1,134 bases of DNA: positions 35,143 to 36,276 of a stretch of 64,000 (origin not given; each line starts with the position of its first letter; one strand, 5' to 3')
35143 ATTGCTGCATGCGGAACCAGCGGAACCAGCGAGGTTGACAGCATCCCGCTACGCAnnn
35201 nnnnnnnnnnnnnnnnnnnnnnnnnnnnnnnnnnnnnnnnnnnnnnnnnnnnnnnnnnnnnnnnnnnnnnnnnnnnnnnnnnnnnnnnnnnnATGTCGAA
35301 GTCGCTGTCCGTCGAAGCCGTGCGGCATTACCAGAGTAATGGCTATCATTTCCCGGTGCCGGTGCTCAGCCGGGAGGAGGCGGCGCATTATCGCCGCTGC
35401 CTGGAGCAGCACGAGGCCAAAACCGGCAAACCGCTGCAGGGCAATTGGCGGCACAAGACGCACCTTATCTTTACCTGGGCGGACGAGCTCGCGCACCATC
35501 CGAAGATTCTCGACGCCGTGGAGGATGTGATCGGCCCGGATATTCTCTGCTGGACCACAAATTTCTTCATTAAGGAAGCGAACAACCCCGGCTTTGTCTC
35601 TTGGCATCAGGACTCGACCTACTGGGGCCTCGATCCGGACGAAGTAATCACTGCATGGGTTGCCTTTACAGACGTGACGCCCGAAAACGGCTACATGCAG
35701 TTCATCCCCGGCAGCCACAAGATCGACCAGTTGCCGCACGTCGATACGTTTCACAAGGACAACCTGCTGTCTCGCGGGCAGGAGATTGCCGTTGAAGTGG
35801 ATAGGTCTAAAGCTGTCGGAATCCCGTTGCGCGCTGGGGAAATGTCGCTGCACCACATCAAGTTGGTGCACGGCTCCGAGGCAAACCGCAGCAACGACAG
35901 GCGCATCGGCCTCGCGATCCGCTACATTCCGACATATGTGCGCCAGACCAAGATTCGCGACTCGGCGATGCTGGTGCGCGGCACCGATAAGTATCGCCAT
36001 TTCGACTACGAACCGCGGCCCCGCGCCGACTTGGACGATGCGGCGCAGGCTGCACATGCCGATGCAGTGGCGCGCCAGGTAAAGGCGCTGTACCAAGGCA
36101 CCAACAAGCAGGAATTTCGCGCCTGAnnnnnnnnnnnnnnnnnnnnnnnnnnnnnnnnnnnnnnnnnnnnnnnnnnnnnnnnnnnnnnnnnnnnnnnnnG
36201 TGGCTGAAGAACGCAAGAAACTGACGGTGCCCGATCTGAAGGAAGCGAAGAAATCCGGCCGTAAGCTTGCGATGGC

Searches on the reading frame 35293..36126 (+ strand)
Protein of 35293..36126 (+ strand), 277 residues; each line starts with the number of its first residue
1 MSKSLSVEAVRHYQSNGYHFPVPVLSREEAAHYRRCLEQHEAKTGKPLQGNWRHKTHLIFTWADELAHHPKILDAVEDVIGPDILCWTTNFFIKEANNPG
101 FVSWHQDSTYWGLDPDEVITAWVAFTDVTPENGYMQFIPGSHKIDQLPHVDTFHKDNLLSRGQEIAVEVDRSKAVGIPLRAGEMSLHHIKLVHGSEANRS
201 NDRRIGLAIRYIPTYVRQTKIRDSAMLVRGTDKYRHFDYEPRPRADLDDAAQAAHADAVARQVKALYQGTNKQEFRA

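Call 15: search_protein_families(library=pfam, proteins=[window:35293-36126:+])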
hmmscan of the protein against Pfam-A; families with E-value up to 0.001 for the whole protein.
window:35293-36126:+ (277 aa): 1 family
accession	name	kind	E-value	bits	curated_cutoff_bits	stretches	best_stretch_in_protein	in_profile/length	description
PF05721.19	PhyH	-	1.9e-33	117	22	1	13-205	1-212/213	Phytanoyl-CoA dioxygenase (PhyH)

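Call 38: search_solved_structures(query=window:35293-36126:+, max_evalue=0.001)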
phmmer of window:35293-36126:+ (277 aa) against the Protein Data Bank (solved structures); distinct sequences matched with E-value up to 0.001: 21.
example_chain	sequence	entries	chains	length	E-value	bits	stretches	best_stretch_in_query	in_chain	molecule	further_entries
6zyk_A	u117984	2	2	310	1.3e-52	182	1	10-269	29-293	Monooxygenase | Uncharacterized protein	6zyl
5epa_A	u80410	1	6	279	2.9e-20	75.9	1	3-213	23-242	SnoK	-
2fct_A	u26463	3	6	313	4.1e-17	65.5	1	66-143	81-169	syringomycin biosynthesis enzyme 2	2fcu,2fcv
3gja_A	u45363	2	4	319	1.6e-14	57.1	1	5-143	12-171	CytC3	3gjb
5ep9_A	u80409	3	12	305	6.4e-13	51.8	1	12-213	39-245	SnoN,Epimerase SnoN | SnoN,SnoN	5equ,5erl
9c9n_A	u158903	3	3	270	2.4e-09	40.1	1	87-209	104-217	Fe/2-OG dependent dioxygenase MysH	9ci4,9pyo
9pze_A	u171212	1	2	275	2.5e-09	40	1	87-209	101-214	Fe/2-OG dependent dioxygenase MysH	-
2a1x_A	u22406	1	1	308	1.9e-08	37.1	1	70-210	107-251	Phytanoyl-CoA dioxygenase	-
2opw_A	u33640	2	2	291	7.6e-08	35.1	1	90-204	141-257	PHYHD1 protein | Phytanoyl-CoA dioxygenase domain-containing protein 1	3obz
6ec3_A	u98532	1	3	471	1.7e-07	34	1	61-211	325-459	Methyltransferase domain-containing protein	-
4xab_A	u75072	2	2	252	1.7e-07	34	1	101-206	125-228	EvdO2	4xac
4xaa_A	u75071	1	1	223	2.4e-07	33.5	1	65-212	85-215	Putative oxygenase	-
5nch_A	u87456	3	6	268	3.8e-07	32.9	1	5-211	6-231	Leucine hydroxylase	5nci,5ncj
4xbz_A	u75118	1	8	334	1.4e-06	31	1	66-216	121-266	EvdO1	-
7dt0_A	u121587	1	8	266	3.1e-06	29.9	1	5-144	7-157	Phytanoyl-CoA dioxygenase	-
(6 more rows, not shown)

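Call 45: search_solved_structures(query=window:35293-36126:+, max_evalue=1e-30, show_alignments=1)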
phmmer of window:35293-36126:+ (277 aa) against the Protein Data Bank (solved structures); distinct sequences matched with E-value up to 1e-30: 1.
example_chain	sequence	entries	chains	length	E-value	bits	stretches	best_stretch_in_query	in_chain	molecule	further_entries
6zyk_A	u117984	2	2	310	1.3e-52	182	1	10-269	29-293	Monooxygenase | Uncharacterized protein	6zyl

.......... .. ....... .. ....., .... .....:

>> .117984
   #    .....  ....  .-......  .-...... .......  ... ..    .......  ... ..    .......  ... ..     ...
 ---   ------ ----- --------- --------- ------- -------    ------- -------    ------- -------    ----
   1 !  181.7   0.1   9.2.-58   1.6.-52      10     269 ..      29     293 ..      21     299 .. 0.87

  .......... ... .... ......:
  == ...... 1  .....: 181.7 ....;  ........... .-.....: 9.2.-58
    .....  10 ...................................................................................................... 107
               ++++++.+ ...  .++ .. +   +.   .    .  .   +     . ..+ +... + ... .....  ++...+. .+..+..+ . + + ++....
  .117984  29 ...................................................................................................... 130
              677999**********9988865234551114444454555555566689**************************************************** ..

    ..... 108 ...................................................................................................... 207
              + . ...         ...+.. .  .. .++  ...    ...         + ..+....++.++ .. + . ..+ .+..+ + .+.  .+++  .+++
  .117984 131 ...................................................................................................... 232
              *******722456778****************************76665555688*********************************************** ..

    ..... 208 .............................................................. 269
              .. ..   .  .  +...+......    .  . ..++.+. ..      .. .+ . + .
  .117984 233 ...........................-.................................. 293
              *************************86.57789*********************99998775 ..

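Call 53: search_protein_families(library=ncbifam, proteins=[window:35293-36126:+], max_evalue=0.001)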
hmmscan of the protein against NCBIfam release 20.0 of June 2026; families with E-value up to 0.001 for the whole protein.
window:35293-36126:+ (277 aa): 4 families
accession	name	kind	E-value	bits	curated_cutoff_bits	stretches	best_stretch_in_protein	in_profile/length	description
TIGR01762.1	chlorin-enz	subfamily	1.8e-24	86.6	226.3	2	4-143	2-158/288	chlorinating enzyme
TIGR02408.1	ectoine_ThpD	equivalog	9.1e-06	25.2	336.5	1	4-158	16-184/277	ectoine hydroxylase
NF045813.1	DxPntBtaHylase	equivalog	9.6e-05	21.8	550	1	63-203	87-236/285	1-deoxypentalenic acid 11-beta-hydroxylase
NF052437.1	MPhHdxlPhnYGIM8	equivalog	0.00021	20.8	500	1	68-211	81-213/260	methylphosphonate hydroxylase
